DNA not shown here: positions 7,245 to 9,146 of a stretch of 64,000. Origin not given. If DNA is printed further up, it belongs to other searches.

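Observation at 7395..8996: Naturally circularly permuted iPGM (GpmI) with altered substrate-site residues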

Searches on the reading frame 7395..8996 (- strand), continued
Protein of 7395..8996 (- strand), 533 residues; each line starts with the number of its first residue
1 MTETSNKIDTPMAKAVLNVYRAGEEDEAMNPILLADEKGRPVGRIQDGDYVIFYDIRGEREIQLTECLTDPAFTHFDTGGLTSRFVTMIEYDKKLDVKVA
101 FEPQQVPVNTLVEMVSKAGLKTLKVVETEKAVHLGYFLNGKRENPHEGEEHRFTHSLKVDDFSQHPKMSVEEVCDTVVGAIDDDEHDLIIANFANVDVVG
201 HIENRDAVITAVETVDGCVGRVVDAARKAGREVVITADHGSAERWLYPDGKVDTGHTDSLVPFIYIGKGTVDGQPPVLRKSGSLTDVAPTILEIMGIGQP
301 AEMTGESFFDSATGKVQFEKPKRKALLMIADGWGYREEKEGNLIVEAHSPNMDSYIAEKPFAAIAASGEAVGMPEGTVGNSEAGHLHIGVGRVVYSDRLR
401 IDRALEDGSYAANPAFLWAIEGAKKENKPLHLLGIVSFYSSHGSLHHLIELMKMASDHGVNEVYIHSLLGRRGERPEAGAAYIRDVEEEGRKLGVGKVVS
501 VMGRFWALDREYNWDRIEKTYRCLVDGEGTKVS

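Call 20: find_encoding_contigs(protein=P0072, flank=10000, max_places=1)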
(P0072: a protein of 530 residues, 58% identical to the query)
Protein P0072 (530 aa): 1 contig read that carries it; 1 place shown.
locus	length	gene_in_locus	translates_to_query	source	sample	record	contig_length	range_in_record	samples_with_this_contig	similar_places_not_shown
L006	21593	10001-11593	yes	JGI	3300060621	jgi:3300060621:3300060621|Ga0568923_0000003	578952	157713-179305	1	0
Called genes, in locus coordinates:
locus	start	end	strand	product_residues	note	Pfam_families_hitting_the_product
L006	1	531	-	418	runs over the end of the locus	PF00330:Aconitase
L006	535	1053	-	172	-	PF00694:Aconitase_C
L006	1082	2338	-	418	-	PF00330:Aconitase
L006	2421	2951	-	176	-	PF01966:HD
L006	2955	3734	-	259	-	PF00285:Citrate_synt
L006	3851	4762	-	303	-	PF02629:CoA_binding, PF13380:CoA_binding_2 (weak), PF13607:Succ_CoA_lig, PF00549:Ligase_CoA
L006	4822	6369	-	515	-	PF08442:ATP-grasp_2, PF13549:ATP-grasp_5, PF24948:Citrate_synth_N (faint), PF16114:Citrate_bind (weak)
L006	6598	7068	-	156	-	PF13404:HTH_AsnC-type, PF13412:HTH_24, PF12840:HTH_20 (weak), PF22482:AsnC_trans_reg_3, PF01037:AsnC_trans_reg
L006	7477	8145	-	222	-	PF07719:TPR_2 (faint), PF13414:TPR_11 (weak), PF13371:TPR_9 (weak), PF13428:TPR_14 (faint), PF13432:TPR_16 (weak), PF14559:TPR_19 (weak)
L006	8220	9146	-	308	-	PF07136:DUF1385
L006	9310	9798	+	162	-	PF00293:NUDIX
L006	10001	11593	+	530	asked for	PF06415:iPGM_N, PF01676:Metalloenzyme, PF01663:Phosphodiest (weak), PF01676:Metalloenzyme, PF06415:iPGM_N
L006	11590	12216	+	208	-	PF00300:His_Phos_1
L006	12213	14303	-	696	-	-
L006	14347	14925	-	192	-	PF01569:PAP2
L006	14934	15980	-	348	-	-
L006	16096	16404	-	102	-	-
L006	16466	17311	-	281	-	-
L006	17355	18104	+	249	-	PF13489:Methyltransf_23, PF08241:Methyltransf_11, PF13649:Methyltransf_25, PF13847:Methyltransf_31 (weak)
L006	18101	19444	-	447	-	PF00202:Aminotran_3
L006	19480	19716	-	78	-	PF02597:ThiS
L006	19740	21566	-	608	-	PF02730:AFOR_N, PF01314:AFOR_C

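Call 21: find_encoding_contigs(protein=P0070, flank=10000, max_places=1)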
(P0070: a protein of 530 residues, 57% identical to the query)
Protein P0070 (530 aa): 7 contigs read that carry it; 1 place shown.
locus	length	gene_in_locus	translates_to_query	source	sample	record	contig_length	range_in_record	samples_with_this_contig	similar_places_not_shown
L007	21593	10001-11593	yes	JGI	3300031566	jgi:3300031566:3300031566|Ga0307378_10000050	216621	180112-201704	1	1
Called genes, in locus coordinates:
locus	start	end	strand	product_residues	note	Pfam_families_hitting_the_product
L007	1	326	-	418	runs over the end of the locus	PF00330:Aconitase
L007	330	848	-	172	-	PF00694:Aconitase_C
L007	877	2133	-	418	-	PF00330:Aconitase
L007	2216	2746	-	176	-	PF01966:HD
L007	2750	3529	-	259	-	PF00285:Citrate_synt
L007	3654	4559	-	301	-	PF02629:CoA_binding, PF13380:CoA_binding_2 (weak), PF00549:Ligase_CoA, PF13607:Succ_CoA_lig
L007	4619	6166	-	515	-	PF01071:GARS_A (weak), PF02786:CPSase_L_D2 (weak), PF08442:ATP-grasp_2, PF13549:ATP-grasp_5, PF24948:Citrate_synth_N (weak), PF16114:Citrate_bind (weak)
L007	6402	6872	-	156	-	PF12840:HTH_20 (weak), PF13404:HTH_AsnC-type, PF13412:HTH_24, PF22482:AsnC_trans_reg_3, PF01037:AsnC_trans_reg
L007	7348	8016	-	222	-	PF07719:TPR_2 (faint), PF13414:TPR_11 (weak), PF13428:TPR_14 (faint), PF13432:TPR_16 (weak), PF13371:TPR_9 (weak), PF14559:TPR_19 (weak)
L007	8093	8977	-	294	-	PF07136:DUF1385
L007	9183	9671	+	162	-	PF00293:NUDIX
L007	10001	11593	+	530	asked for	PF06415:iPGM_N, PF01676:Metalloenzyme, PF01663:Phosphodiest (faint), PF01676:Metalloenzyme, PF06415:iPGM_N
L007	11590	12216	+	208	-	PF00300:His_Phos_1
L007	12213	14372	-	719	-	-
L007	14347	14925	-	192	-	PF01569:PAP2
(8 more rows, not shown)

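Call 22: find_encoding_contigs(protein=P0055, flank=10000, max_places=1)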
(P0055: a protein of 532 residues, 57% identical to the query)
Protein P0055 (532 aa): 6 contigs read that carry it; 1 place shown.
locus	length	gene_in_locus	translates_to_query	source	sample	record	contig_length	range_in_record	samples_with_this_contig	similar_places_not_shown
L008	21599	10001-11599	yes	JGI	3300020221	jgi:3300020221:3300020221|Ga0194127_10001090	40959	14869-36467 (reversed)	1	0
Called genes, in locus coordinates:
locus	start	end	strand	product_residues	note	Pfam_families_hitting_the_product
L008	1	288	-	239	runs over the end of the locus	-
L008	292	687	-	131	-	PF02566:OsmC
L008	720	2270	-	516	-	PF01663:Phosphodiest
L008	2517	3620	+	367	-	PF00561:Abhydrolase_1, PF12697:Abhydrolase_6, PF12146:Hydrolase_4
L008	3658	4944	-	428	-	PF04371:PAD_porph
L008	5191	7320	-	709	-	PF01433:Peptidase_M1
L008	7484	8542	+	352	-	-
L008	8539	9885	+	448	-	-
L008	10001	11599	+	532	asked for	PF06415:iPGM_N, PF01676:Metalloenzyme, PF01663:Phosphodiest (weak), PF01676:Metalloenzyme, PF06415:iPGM_N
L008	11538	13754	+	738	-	PF14870:PSII_BNR (faint), PF04389:Peptidase_M28, PF01546:Peptidase_M20 (weak), PF13860:FlgD_ig (weak), PF18962:Por_Secre_tail (faint)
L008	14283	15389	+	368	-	-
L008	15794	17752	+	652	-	PF00884:Sulfatase, PF01663:Phosphodiest (weak), PF16347:SGSH_C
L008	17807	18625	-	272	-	-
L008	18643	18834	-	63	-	-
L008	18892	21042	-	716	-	PF01663:Phosphodiest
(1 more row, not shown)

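Call 24: search_protein_representatives(protein=window:7395-8996:-)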
Query: 533 residues. Proteins with E-value up to 0.001 (for the whole library): 11034; up to 1e-10: 6206; up to 1e-30: 1793. The best 150 are listed.
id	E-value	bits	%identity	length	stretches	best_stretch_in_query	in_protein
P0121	3.8e-175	599.8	52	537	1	9-533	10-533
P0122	2.3e-124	432.2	53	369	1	161-530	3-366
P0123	2.1e-113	396.1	42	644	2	10-308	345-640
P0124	5.5e-112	391.4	41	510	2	13-308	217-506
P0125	1.7e-110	386.5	41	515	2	15-308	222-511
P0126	5.5e-110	384.8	41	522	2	12-308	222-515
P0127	2.6e-108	379.3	40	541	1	19-530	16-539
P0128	3.7e-108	378.8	41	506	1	14-511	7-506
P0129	8.8e-108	377.5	41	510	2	9-308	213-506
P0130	3.3e-107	375.7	41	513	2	13-307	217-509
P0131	8.8e-107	374.3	41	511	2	13-309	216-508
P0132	1.2e-106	373.8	39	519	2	14-316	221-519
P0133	2.3e-105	369.6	41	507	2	26-308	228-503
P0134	4.1e-105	368.7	40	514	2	17-308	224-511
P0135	7.5e-105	367.9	39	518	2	19-308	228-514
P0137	3.1e-104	365.8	40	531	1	13-532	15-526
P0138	3.7e-104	365.6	39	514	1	12-527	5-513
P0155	1.0e-98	347.6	40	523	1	12-530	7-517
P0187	1.1e-92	327.8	39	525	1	11-531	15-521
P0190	1.7e-92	327.1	41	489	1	24-527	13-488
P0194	1.0e-91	324.6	39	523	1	8-532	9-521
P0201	4.0e-91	322.6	39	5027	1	19-532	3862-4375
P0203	6.0e-91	322.0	37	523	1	18-529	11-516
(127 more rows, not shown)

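Call 31: predict_structure(alignment_id=A1)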
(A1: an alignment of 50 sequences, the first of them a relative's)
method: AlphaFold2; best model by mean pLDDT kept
length: 533 residues; sequences in the alignment: 50
mean_pLDDT: 90.4   pTM: 0.87
mean pLDDT of the five models: 90.4, 90.4, 90.2, 89.9, 88.8
residues with pLDDT >= 90: 380; 70-90: 115; 50-70: 30; < 50: 8
segments of 3 or more residues with pLDDT < 50: 1-6
pLDDT, mean of each block of 10 residues (from residue 1): 48 90 83 96 97 83 91 92 95 93 95 98 96 97 96 91 91 98 98 90 86 97 97 97 65 74 96 91 97 97 96 84 92 86 90 96 96 90 97 94 94 98 98 82 82 98 93 65 91 95 79 84 96 92
secondary structure, 60 per line:
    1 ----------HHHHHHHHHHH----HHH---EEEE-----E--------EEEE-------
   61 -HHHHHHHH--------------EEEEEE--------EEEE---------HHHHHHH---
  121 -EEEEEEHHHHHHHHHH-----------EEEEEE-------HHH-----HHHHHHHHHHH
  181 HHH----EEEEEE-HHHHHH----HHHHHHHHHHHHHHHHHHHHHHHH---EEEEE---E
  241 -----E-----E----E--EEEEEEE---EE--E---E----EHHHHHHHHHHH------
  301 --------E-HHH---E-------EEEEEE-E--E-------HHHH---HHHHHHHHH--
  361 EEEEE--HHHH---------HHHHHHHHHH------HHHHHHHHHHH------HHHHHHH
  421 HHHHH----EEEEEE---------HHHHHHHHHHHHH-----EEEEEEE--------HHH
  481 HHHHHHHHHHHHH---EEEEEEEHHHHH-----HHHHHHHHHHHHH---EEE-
elements in order: H11-21 E32-35 E50-53 H62-69 E84-89 E98-101 H111-117 E122-127 H128-137 E149-154 H170-183 E188-193 H195-200 H205-228 E232-236 E260-266 H284-294 E325-330 H343-346 H350-358 E361-365 H368-371 H381-390 H397-407 H414-425 E430-435 H445-457 E463-469 H478-493 E497-503 H504-508 H514-526 E530-532

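Call 33: find_related_loci(query=A1, collection=genome_contigs, flank=10000)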
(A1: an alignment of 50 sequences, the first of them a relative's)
Query A1 (533 aa) in genome_contigs; peptide patterns used: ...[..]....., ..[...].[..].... (x = any residue, [..] = any of these).
486 stretches matched a pattern; 477 encode a relative of the query (tblastn E <= 1e-3); the best 80 are kept; 80 distinct loci.
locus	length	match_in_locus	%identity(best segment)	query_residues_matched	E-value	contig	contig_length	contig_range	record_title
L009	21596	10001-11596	86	1-533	0e+0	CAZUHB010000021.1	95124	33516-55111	MAG TPA_asm: uncultured Phycisphaerales bacterium isolate binchicken_co97_479 genome assembly, contig: NODE_692_length_9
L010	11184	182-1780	70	1-533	0e+0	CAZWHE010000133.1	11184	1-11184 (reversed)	MAG TPA_asm: uncultured Phycisphaerales bacterium isolate binchicken_co65_83 genome assembly, contig: NODE_22879_length_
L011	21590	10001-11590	67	1-532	0e+0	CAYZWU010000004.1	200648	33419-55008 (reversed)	MAG TPA_asm: uncultured Phycisphaerales bacterium isolate binchicken_co147_420 genome assembly, contig: NODE_65_length_2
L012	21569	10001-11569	62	12-532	0e+0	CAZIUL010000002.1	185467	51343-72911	MAG TPA_asm: uncultured Phycisphaerales bacterium isolate SRP077602_co1_433 genome assembly, contig: NODE_61_length_1854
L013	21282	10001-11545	59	11-533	0e+0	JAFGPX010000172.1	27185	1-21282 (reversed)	MAG: Deltaproteobacteria bacterium isolate Zod_Metabat.714 k87_6078988, whole genome shotgun sequence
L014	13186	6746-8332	58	1-532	0e+0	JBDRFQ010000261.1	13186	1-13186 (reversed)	MAG: Candidatus Eisenbacteria bacterium isolate MEGAHIT-group-1.380 k141_4861541, whole genome shotgun sequence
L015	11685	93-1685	58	2-532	0e+0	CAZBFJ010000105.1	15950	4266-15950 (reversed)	MAG TPA_asm: uncultured Myxococcales bacterium isolate SRP192927_co6_685 genome assembly, contig: NODE_8482_length_15950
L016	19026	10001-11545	58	11-533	0e+0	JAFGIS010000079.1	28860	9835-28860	MAG: Polyangiaceae bacterium isolate Zod_Metabat.23 k87_1764298, whole genome shotgun sequence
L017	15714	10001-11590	58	3-532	0e+0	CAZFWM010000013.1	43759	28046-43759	MAG TPA_asm: uncultured Thermodesulfobacteriota bacterium isolate SRP077602_co7_231 genome assembly, contig: NODE_3920_l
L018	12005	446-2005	57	5-532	0e+0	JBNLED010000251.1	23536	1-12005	MAG: Polyangia bacterium isolate C1C2.bin.34.orig k141_634638, whole genome shotgun sequence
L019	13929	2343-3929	57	1-532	0e+0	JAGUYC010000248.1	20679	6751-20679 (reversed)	MAG: Gemmatimonadetes bacterium isolate DeMMO4_6 c_000000044498, whole genome shotgun sequence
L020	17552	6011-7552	57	11-532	0e+0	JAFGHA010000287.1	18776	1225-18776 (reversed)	MAG: Chitinispirillaceae bacterium isolate Zod_Metabat.1421 k87_13417419, whole genome shotgun sequence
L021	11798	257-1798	58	12-532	0e+0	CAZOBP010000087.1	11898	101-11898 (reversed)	MAG TPA_asm: uncultured Anaerolineales bacterium isolate binchicken_co228_446 genome assembly, contig: NODE_8010_length_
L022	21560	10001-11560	59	11-533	0e+0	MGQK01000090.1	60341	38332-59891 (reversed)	MAG: Deltaproteobacteria bacterium RBG_13_61_14 RBG_13_scaffold_576, whole genome shotgun sequence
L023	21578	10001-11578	57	1-532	0e+0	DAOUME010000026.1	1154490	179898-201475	MAG TPA_asm: Anaerolineae bacterium isolate W31_79 k127_118394, whole genome shotgun sequence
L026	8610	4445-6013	58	9-532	0e+0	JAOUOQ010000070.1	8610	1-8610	MAG: Candidatus Aminicenantes bacterium isolate 8_1_Oct_SF_Bin20 8_1_Oct_SF_Bin20_scaffold_7604_c1, whole genome shotgun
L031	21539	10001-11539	57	12-532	0e+0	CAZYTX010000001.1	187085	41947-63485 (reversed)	MAG TPA_asm: uncultured bacterium isolate SRP141376_co1_373 genome assembly, contig: NODE_116_length_187085_cov_9.325007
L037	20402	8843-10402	57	10-532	0e+0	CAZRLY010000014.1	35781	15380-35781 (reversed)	MAG TPA_asm: uncultured bacterium isolate binchicken_co97_140 genome assembly, contig: NODE_4741_length_35781_cov_6.4288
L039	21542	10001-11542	58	12-532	0e+0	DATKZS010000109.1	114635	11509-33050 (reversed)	MAG TPA_asm: bacterium isolate SMAG_U14251 k141_1475113, whole genome shotgun sequence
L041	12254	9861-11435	55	1-533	0e+0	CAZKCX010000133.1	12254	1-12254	MAG TPA_asm: uncultured Planctomycetales bacterium isolate SRP141376_co2_370 genome assembly, contig: NODE_10033_length_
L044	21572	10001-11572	55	2-532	0e+0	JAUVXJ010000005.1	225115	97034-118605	MAG: Chloroflexota bacterium isolate CSMAG_1213 CSMAG_1213_k141_1514519_length_225115_cov_18.9965, whole genome shotgun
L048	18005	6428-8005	54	1-533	0e+0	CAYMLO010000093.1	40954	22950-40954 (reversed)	MAG TPA_asm: uncultured Planctomycetales bacterium isolate binchicken_co334_152 genome assembly, contig: NODE_1477_lengt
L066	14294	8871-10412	55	11-532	0e+0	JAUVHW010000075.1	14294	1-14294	MAG: Ardenticatenales bacterium isolate CSMAG_412 CSMAG_412_k141_854512_length_14294_cov_13.2992, whole genome shotgun s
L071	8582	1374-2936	56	12-532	0e+0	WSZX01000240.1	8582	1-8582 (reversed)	MAG: Ardenticatenales bacterium isolate GLR113 c_000000041153, whole genome shotgun sequence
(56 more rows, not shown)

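Call 35: fold_search(model_id=the predicted structure, library=pdb)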
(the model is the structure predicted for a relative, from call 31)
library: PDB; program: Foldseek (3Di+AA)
matches with E <= 10: 931; with E <= 0.001: 22
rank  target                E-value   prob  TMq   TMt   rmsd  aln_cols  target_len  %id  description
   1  1o98                  1.2e-20  1.00  0.40  0.41   6.7       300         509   40  1.4A CRYSTAL STRUCTURE OF PHOSPHOGLYCERATE MUTASE FROM BACILLUS STEAROTHERMOPHILUS COMPLEXED WITH 2-PHOSPHOGLYCERATE (released 2003-05-01)
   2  1ejj                  4.1e-20  1.00  0.40  0.41   6.7       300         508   40  CRYSTAL STRUCTURAL ANALYSIS OF PHOSPHOGLYCERATE MUTASE COCRYSTALLIZED WITH 3-PHOSPHOGLYCERATE (released 2001-03-02)
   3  1o99                  6.8e-20  1.00  0.40  0.41   6.6       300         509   40  CRYSTAL STRUCTURE OF THE S62A MUTANT OF PHOSPHOGLYCERATE MUTASE FROM BACILLUS STEAROTHERMOPHILUS COMPLEXED WITH 2-PHOSPH (released 2002-12-23)
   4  2ify                  9.7e-20  1.00  0.44  0.46   3.5       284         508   40  Structure of Bacillus anthracis cofactor-independent phosphoglucerate mutase (released 2006-10-24)
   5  5vpu                  3.7e-19  1.00  0.39  0.41   9.3       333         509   34  Crystal Structure of 2,3-bisphosphoglycerate-independent phosphoglycerate mutase bound to 3-phosphoglycerate, from Acine (released 2017-05-24)
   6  7knf_A                1.5e-17  1.00  0.44  0.47   4.7       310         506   34  1.80A resolution structure of independent Phosphoglycerate mutase from C. elegans in complex with a macrocyclic peptid (released 2021-04-07)
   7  7tl7_B                1.6e-17  1.00  0.45  0.46   4.7       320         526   33  1.90A resolution structure of independent phosphoglycerate mutase from C. elegans in complex with a macrocyclic peptid (released 2022-08-10)
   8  4my4                  2.3e-17  1.00  0.47  0.50   1.7       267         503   37  Crystal structure of phosphoglycerate mutase from Staphylococcus aureus. (released 2013-10-16)
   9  7tl7_C                2.9e-17  1.00  0.45  0.46   5.5       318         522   34  1.90A resolution structure of independent phosphoglycerate mutase from C. elegans in complex with a macrocyclic peptid (released 2022-08-10)
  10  7tl7_D                3.5e-17  1.00  0.46  0.47   4.5       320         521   33  1.90A resolution structure of independent phosphoglycerate mutase from C. elegans in complex with a macrocyclic peptid (released 2022-08-10)
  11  7kng_A                4.6e-17  1.00  0.45  0.46   4.7       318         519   33  2.10A resolution structure of independent Phosphoglycerate mutase from C. elegans in complex with a macrocyclic peptid (released 2021-04-07)
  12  7knf_B                4.9e-17  1.00  0.44  0.47   4.6       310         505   34  1.80A resolution structure of independent Phosphoglycerate mutase from C. elegans in complex with a macrocyclic peptid (released 2021-04-07)
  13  5kgn_A                7.8e-17  1.00  0.45  0.45   4.7       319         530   33  1.95A resolution structure of independent phosphoglycerate mutase from C. elegans in complex with a macrocyclic peptid (released 2017-04-05)
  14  7tl7_A                7.8e-17  1.00  0.45  0.45   4.9       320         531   33  1.90A resolution structure of independent phosphoglycerate mutase from C. elegans in complex with a macrocyclic peptid (released 2022-08-10)
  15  4nwj                  1.0e-16  1.00  0.47  0.49   1.8       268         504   37  Crystal structure of phosphopglycerate mutase from Staphylococcus aureus in 3-phosphoglyceric acid bound form. (released 2015-01-14)
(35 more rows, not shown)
